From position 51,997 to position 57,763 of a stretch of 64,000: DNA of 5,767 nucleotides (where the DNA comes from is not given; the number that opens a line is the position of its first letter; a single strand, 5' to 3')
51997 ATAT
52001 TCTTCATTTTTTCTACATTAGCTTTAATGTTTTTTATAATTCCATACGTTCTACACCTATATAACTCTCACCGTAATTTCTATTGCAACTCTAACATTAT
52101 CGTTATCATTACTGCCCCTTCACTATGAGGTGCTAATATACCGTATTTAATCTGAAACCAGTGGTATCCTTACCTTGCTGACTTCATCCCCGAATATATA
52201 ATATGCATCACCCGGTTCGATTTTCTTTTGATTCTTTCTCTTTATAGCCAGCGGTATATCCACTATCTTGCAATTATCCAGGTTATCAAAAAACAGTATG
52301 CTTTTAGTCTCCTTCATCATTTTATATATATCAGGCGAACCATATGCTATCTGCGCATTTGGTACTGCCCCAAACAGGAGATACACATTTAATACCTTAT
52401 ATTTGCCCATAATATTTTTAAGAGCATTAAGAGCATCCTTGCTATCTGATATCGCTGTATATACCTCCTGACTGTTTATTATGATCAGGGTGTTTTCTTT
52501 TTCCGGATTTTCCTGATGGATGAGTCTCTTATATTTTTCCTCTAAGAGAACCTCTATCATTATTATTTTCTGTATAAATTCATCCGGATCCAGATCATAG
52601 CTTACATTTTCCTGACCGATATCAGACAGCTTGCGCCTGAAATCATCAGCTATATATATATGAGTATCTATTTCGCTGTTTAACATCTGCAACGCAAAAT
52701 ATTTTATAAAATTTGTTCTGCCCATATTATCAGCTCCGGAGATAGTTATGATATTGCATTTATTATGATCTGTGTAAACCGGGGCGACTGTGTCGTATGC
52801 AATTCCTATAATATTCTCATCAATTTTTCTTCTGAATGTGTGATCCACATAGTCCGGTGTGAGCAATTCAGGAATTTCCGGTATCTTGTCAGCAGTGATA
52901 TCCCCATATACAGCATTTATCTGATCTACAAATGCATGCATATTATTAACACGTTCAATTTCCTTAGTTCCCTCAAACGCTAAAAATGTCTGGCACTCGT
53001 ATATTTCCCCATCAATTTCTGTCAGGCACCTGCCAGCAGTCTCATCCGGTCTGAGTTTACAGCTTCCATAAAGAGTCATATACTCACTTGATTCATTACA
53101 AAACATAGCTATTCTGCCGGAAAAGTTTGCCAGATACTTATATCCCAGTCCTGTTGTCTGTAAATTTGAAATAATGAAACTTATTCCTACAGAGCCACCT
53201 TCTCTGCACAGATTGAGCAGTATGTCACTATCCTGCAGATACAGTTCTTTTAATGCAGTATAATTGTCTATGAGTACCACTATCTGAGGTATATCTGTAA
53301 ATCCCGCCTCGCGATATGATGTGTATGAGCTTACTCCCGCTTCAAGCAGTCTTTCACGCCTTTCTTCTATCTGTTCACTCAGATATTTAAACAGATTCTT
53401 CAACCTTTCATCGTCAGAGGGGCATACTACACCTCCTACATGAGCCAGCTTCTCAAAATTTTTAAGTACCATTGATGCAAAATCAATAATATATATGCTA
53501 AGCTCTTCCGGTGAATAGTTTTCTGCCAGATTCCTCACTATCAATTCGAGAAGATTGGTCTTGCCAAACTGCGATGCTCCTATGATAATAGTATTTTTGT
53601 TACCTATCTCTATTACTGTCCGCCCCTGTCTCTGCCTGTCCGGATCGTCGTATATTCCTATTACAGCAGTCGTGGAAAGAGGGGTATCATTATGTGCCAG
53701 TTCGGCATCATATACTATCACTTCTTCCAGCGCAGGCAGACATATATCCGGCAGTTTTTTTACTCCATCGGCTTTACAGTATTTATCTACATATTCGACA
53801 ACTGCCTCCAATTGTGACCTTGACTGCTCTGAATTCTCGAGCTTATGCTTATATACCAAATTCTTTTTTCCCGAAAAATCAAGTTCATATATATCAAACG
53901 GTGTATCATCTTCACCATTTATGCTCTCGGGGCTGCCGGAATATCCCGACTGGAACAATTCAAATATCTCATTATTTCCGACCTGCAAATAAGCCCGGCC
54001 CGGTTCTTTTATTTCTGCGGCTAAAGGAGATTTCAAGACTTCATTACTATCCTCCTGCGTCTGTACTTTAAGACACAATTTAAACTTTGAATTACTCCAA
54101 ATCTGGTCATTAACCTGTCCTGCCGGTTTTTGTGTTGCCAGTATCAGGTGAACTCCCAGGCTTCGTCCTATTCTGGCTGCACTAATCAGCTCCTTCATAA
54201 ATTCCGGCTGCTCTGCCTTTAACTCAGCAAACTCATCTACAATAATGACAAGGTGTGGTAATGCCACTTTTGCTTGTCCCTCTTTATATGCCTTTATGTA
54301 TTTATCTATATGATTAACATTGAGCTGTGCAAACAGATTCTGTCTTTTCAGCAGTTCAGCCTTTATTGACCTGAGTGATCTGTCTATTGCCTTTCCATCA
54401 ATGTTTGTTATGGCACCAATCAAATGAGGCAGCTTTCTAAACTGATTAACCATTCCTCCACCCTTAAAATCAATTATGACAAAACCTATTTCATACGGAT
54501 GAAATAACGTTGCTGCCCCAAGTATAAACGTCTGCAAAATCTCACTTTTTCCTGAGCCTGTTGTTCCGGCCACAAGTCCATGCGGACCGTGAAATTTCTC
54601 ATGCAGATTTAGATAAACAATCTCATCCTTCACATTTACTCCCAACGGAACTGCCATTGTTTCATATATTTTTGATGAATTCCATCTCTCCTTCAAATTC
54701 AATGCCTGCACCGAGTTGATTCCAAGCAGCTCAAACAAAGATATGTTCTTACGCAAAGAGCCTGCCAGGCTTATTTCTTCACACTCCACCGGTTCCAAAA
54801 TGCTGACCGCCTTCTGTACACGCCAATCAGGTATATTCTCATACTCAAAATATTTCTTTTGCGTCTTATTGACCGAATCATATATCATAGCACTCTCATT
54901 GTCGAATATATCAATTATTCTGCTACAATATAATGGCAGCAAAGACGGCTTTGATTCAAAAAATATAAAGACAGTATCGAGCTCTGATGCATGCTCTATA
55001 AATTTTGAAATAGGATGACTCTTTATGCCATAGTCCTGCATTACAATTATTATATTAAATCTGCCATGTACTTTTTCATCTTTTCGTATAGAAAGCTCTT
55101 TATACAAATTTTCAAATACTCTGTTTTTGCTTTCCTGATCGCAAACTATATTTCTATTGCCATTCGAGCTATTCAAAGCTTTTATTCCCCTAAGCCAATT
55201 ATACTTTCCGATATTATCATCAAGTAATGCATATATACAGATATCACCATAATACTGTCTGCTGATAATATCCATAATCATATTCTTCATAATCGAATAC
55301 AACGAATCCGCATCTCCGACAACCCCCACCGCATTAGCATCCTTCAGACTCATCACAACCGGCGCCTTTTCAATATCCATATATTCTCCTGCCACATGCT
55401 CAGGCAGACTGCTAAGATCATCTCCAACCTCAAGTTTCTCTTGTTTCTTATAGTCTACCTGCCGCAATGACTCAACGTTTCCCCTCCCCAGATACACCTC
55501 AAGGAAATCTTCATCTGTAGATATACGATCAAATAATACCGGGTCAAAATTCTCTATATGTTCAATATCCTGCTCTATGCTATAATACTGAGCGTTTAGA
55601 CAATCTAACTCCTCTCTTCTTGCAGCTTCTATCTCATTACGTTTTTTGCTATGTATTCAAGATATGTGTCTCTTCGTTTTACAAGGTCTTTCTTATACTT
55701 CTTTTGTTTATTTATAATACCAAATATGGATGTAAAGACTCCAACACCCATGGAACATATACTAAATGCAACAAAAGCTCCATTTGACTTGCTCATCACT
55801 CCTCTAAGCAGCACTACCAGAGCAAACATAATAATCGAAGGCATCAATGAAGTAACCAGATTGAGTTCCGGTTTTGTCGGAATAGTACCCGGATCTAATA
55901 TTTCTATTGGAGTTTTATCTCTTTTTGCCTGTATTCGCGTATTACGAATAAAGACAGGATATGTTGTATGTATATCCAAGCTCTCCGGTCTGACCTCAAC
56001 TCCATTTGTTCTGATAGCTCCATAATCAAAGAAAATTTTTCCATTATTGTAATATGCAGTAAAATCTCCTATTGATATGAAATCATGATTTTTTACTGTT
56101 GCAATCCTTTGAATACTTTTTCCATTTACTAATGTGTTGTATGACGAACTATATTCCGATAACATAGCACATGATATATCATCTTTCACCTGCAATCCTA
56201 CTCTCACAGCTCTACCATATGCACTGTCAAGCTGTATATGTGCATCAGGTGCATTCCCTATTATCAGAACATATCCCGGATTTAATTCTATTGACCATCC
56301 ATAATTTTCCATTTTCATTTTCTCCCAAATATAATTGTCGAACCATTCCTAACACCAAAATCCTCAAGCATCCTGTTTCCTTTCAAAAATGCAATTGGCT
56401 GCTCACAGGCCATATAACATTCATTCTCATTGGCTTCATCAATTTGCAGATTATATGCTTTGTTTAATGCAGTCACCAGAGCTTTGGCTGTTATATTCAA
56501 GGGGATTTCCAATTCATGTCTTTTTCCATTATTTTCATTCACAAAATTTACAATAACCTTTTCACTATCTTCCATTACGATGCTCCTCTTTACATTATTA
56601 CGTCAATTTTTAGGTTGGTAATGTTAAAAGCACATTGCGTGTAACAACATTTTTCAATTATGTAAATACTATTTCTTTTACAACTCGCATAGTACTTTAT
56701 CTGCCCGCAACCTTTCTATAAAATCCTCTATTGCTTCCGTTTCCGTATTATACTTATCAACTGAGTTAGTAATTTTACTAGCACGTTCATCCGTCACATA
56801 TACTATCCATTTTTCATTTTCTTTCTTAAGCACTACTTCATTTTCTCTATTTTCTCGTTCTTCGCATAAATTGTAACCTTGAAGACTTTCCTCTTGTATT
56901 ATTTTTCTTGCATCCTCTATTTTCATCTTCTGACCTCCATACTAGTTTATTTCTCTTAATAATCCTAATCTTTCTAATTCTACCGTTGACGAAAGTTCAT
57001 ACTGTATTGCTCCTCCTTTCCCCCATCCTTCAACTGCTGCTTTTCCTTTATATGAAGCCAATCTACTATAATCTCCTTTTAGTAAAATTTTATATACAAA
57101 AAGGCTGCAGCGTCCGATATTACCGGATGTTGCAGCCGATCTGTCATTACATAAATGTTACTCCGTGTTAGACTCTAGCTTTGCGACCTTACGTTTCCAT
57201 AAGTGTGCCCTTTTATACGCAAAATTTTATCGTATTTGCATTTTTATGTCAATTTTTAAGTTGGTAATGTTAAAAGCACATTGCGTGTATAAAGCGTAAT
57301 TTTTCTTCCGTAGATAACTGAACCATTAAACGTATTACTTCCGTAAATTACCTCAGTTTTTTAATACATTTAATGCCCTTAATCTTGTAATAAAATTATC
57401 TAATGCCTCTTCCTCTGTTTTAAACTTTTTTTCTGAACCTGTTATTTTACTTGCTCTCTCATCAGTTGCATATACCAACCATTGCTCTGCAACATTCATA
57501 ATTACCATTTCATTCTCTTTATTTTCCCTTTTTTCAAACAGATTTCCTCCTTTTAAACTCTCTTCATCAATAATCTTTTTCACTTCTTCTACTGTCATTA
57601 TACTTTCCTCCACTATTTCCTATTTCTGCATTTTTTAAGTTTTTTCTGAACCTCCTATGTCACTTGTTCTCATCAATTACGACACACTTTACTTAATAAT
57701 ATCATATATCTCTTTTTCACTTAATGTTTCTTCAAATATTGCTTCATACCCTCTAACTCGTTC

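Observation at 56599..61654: ~200-bp promoter-leader repeat (3 full copies plus 1 partial): consensus sigma-70 promoter followed by a leader ending in a terminator-like hairpin, candidate attenuator/riboswitch or sRNA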

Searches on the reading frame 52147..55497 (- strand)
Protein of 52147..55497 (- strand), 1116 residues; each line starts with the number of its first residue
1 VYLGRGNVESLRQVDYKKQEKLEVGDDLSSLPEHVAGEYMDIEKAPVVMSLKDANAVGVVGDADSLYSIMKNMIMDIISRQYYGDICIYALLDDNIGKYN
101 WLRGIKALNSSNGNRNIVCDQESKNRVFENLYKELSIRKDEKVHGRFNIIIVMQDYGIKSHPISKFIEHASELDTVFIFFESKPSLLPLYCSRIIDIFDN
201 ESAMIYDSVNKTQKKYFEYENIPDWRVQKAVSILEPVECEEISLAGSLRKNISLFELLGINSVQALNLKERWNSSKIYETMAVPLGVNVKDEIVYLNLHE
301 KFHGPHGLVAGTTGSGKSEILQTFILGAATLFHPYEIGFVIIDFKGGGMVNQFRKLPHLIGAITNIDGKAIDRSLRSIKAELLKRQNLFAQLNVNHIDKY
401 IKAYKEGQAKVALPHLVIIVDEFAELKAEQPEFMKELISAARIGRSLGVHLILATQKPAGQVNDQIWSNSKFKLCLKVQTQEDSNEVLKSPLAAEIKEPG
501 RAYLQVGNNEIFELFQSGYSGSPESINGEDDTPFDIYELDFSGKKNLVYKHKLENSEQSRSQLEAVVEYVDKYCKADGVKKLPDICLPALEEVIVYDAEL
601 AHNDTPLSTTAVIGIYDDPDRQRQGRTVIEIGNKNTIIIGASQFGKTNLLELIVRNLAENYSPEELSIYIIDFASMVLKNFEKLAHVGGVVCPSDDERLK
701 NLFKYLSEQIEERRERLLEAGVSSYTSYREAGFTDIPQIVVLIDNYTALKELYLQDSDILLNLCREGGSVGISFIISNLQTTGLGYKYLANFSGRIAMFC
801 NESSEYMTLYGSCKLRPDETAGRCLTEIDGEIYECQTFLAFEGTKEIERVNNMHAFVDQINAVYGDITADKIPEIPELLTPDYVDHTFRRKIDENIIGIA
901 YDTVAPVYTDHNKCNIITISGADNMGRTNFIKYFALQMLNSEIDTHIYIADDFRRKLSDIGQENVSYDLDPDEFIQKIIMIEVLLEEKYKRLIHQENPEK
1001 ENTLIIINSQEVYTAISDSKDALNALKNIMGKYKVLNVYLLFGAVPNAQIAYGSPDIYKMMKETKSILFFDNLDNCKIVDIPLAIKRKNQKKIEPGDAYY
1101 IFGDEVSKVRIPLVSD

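Call 12: search_protein_families(library=pfam, proteins=[window:52147-55497:-], max_evalue=0.01)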
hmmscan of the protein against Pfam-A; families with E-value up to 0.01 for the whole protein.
window:52147-55497:- (1116 aa): 7 families
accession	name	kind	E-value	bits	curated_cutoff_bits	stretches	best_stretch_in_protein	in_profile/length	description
PF01580.24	FtsK_SpoIIIE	-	2e-51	175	24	2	278-459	15-220/221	FtsK/SpoIIIE family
PF13401.12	AAA_22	-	2.1e-11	44.7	27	2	303-456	4-123/130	AAA domain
PF05872.18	HerA_C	-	0.00022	20.5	22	0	298-324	15-41/502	Helicase HerA-like C-terminal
PF13555.12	AAA_29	-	0.0031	17.7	27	0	304-321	23-39/61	P-loop containing region of AAA domain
PF13191.12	AAA_16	-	0.0041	18.1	32.6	0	304-442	24-160/167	AAA ATPase domain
PF13245.12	AAA_19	-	0.0051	17.4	25.1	0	307-440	14-117/134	AAA domain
PF01935.23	DUF87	-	0.0069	16.9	23.2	0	294-330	14-49/220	Helicase HerA, central domain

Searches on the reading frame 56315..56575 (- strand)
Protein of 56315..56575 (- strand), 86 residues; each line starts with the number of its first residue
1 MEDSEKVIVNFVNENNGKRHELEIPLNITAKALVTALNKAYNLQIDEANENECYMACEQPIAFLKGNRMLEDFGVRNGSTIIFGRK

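Call 12: search_protein_families(library=pfam, proteins=[window:56315-56575:-], max_evalue=0.01)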
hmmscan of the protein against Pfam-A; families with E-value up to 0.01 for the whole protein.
window:56315-56575:- (86 aa): 1 family
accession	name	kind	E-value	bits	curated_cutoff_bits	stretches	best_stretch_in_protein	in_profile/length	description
PF08817.16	YukD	-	6.7e-07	30.4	27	1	15-82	8-75/76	WXG100 protein secretion system (Wss), protein YukD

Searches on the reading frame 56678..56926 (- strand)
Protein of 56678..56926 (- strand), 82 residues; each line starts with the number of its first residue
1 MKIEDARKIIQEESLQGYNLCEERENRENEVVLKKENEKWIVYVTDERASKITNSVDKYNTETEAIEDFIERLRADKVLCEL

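Call 12: search_protein_families(library=pfam, proteins=[window:56678-56926:-], max_evalue=0.01)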
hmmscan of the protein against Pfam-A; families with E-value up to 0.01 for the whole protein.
window:56678-56926:- (82 aa): 2 families
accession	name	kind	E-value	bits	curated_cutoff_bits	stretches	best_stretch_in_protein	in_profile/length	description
PF15597.11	Imm59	-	8.8e-08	33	26.9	1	13-74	18-76/100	Immunity protein 59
PF06047.16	Nkap_C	-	0.0096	16.5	25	0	12-71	41-98/102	NF-kappa-B-activating protein C-terminal domain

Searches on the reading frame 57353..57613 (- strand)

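Call 12: search_protein_families(library=pfam, proteins=[window:57353-57613:-], max_evalue=0.01)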
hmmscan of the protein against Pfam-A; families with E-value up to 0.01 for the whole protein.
window:57353-57613:- (86 aa): 1 family
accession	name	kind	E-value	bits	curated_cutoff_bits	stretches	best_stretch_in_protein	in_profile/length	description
PF15597.11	Imm59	-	8.2e-07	29.9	26.9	1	24-80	23-77/100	Immunity protein 59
